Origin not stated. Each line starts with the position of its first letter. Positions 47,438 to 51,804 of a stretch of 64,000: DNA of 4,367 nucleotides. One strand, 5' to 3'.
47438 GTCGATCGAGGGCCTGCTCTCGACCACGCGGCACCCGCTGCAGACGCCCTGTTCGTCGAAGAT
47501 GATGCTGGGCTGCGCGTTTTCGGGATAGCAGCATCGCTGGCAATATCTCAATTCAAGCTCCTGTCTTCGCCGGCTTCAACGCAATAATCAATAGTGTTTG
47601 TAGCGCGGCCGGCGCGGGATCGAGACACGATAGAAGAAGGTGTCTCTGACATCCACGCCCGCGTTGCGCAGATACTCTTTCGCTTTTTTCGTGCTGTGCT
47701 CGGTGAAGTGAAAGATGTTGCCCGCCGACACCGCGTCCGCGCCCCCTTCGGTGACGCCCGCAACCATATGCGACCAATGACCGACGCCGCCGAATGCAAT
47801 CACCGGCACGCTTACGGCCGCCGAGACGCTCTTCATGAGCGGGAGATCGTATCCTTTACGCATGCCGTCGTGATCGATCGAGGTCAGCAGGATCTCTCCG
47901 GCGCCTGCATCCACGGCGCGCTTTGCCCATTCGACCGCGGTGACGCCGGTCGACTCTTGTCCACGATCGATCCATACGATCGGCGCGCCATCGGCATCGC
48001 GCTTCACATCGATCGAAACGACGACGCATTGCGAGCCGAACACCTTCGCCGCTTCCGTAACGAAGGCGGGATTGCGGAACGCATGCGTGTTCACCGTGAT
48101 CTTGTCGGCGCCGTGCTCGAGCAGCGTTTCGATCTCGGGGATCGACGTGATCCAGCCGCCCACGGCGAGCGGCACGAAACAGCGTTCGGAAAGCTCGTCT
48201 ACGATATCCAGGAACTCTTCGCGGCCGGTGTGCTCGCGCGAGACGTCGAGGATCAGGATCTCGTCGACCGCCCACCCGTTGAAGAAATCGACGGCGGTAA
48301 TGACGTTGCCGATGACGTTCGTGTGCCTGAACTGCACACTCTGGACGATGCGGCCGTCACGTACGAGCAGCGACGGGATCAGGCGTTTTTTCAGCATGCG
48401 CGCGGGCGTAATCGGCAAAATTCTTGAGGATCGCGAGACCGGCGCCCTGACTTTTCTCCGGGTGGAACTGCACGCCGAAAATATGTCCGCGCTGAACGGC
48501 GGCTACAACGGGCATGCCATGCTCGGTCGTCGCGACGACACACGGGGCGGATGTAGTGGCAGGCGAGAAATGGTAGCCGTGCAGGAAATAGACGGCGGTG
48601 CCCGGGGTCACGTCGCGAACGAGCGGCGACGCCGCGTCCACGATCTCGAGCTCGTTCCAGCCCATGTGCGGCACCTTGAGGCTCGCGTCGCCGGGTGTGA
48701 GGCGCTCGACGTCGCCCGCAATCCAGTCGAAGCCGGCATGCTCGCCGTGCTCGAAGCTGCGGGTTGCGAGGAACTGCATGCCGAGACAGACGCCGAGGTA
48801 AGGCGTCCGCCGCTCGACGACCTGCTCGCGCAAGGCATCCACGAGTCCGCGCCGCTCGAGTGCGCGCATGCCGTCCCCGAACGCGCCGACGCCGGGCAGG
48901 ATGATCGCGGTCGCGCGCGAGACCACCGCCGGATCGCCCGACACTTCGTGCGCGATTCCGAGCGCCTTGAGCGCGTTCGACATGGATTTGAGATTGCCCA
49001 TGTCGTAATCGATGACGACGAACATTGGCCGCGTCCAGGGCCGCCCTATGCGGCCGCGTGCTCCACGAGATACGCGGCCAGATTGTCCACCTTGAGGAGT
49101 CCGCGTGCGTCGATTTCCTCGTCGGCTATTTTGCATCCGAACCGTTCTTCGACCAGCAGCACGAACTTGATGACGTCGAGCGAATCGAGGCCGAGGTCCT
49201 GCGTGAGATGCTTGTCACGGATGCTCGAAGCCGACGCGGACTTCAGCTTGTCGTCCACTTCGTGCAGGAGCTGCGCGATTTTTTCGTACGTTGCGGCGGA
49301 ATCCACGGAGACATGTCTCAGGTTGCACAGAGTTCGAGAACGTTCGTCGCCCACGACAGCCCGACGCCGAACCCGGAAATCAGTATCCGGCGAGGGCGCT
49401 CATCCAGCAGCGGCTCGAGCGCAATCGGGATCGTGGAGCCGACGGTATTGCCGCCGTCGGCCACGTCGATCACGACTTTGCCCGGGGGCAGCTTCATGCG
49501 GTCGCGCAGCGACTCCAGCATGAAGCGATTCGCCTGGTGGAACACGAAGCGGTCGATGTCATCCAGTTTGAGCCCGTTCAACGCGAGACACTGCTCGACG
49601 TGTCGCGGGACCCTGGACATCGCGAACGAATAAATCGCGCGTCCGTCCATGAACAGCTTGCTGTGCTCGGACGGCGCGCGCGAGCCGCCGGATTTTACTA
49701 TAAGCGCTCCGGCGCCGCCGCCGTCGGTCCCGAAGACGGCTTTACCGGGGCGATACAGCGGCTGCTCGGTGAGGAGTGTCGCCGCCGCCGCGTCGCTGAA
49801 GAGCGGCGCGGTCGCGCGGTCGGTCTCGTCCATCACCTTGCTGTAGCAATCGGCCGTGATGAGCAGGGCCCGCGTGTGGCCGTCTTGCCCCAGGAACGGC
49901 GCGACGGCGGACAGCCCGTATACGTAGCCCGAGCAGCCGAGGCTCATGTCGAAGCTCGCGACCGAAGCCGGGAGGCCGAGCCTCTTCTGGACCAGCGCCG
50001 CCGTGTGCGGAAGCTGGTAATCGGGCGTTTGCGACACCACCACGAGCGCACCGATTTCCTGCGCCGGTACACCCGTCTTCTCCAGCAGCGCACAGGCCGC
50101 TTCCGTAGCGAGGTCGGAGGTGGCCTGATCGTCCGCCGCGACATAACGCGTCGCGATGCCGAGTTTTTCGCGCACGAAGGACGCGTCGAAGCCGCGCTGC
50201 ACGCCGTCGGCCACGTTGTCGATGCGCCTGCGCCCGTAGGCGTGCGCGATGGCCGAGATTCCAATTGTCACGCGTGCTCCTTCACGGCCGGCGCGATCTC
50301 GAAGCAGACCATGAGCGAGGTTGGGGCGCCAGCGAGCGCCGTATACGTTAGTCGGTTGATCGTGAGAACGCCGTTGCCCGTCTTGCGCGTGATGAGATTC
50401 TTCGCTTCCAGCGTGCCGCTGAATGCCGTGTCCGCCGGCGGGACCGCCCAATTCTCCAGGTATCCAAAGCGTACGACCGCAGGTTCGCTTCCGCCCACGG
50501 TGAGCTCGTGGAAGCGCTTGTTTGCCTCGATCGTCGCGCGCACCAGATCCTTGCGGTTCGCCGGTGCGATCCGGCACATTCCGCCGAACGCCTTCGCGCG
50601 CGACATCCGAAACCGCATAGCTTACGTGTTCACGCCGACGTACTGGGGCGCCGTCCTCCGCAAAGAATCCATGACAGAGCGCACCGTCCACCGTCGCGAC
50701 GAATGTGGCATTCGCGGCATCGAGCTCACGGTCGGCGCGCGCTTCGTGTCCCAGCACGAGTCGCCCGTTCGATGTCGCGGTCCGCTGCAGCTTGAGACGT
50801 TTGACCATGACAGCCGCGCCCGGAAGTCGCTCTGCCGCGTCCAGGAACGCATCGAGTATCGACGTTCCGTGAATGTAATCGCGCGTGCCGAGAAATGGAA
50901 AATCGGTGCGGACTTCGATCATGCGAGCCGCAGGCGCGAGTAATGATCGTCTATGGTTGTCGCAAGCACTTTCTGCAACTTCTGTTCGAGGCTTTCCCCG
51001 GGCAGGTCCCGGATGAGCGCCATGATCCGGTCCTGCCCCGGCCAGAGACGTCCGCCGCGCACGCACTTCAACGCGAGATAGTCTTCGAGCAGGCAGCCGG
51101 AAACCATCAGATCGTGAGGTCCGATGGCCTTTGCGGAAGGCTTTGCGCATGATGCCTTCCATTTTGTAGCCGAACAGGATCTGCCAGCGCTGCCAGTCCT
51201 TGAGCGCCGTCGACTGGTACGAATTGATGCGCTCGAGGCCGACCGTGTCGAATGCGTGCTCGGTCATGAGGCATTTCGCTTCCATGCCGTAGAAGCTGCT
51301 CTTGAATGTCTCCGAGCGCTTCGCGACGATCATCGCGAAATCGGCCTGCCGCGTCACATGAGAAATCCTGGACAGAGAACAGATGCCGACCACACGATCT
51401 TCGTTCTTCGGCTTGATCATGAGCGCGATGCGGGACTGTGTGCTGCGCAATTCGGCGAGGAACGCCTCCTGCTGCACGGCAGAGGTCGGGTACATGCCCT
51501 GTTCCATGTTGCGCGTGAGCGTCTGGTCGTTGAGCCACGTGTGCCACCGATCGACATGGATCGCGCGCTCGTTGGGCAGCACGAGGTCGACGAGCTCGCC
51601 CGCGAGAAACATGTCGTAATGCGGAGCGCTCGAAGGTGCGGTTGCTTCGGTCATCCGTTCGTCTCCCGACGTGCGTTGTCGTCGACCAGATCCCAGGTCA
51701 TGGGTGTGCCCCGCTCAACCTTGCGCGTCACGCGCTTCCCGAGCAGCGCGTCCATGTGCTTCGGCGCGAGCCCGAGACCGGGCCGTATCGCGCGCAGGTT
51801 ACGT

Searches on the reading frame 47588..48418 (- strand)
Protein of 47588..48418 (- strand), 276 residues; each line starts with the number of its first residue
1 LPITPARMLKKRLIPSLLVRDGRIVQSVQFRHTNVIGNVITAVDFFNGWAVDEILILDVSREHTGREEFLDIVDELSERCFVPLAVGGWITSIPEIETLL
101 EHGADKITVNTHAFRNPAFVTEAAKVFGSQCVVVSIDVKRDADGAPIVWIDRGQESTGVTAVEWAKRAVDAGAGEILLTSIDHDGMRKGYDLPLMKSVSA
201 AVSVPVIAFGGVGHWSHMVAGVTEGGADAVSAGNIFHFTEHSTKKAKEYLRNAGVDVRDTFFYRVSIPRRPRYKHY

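Call 13: search_protein_families(library=pfam, proteins=[window:47588-48418:-])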
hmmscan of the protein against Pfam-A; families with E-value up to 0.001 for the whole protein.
window:47588-48418:- (276 aa): 4 families
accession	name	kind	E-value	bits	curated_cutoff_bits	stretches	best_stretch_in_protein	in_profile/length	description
PF00977.27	His_biosynth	-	8.2e-59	199.2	23.6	1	12-240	1-226/228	Histidine biosynthesis protein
PF01207.24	Dus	-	4.1e-07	29.8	20.4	0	160-233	139-214/311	Dihydrouridine synthase (Dus)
PF03060.21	NMO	-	4.8e-07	29.9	28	1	158-246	142-235/331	Nitronate monooxygenase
PF00478.31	IMPDH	-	0.00072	19.1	25.6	0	196-244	200-247/345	IMP dehydrogenase / GMP reductase domain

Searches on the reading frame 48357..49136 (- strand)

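Call 13: search_protein_families(library=pfam, proteins=[window:48357-49136:-])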
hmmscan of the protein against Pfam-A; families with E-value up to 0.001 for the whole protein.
window:48357-49136:- (259 aa): 3 families
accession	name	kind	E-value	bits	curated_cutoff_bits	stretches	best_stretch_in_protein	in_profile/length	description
PF00117.34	GATase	-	2.7e-20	73.3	22.8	1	40-240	1-186/190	Glutamine amidotransferase class-I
PF01174.25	SNO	-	6.2e-07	29.9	27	1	47-126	6-84/188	SNO glutamine amidotransferase family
PF07722.19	Peptidase_C26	-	0.00013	22.3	20.5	0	98-124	93-119/219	Peptidase C26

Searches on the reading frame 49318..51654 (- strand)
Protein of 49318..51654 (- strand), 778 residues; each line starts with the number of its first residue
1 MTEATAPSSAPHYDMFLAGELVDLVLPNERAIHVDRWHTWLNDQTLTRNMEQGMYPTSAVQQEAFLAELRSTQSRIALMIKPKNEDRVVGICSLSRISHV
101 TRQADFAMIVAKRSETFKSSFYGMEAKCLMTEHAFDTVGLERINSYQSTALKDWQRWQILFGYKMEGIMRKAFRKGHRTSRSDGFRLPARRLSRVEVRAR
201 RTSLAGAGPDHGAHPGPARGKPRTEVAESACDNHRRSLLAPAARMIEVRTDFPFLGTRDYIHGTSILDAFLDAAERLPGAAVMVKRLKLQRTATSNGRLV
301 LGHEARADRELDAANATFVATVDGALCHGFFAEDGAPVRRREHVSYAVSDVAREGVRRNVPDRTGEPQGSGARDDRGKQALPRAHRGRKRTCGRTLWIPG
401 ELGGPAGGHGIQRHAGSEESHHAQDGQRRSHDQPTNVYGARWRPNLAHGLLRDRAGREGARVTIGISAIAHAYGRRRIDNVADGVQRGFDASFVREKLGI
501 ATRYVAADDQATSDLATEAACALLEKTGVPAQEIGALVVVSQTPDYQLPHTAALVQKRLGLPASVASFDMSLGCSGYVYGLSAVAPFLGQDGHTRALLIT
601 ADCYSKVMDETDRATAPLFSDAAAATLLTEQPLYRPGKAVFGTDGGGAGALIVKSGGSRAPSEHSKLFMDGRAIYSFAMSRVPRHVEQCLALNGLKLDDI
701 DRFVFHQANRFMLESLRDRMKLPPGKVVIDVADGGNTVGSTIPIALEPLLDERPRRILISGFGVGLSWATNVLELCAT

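Call 14: search_protein_families(library=pfam, proteins=[window:49318-51654:-])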
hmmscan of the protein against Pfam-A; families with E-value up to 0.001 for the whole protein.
window:49318-51654:- (778 aa): 5 families
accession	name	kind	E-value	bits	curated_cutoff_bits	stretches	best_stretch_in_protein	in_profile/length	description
PF08541.16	ACP_syn_III_C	-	2.3e-22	79.4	26.6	1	690-774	1-89/90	3-Oxoacyl-[acyl-carrier-protein (ACP)] synthase III C terminal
PF08545.16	ACP_syn_III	-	3.5e-17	62.5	24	1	568-644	1-79/80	3-Oxoacyl-[acyl-carrier-protein (ACP)] synthase III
PF13302.13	Acetyltransf_3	-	5.8e-07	30.7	25.4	1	33-145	11-119/138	Acetyltransferase (GNAT) domain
PF08392.18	FAE1_CUT1_RppA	-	3.8e-05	23.6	27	1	513-633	84-208/290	FAE1/Type III polyketide synthase-like protein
PF00195.25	Chal_sti_synt_N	-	0.00015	21.7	27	1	511-603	98-190/225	Chalcone and stilbene synthases, N-terminal domain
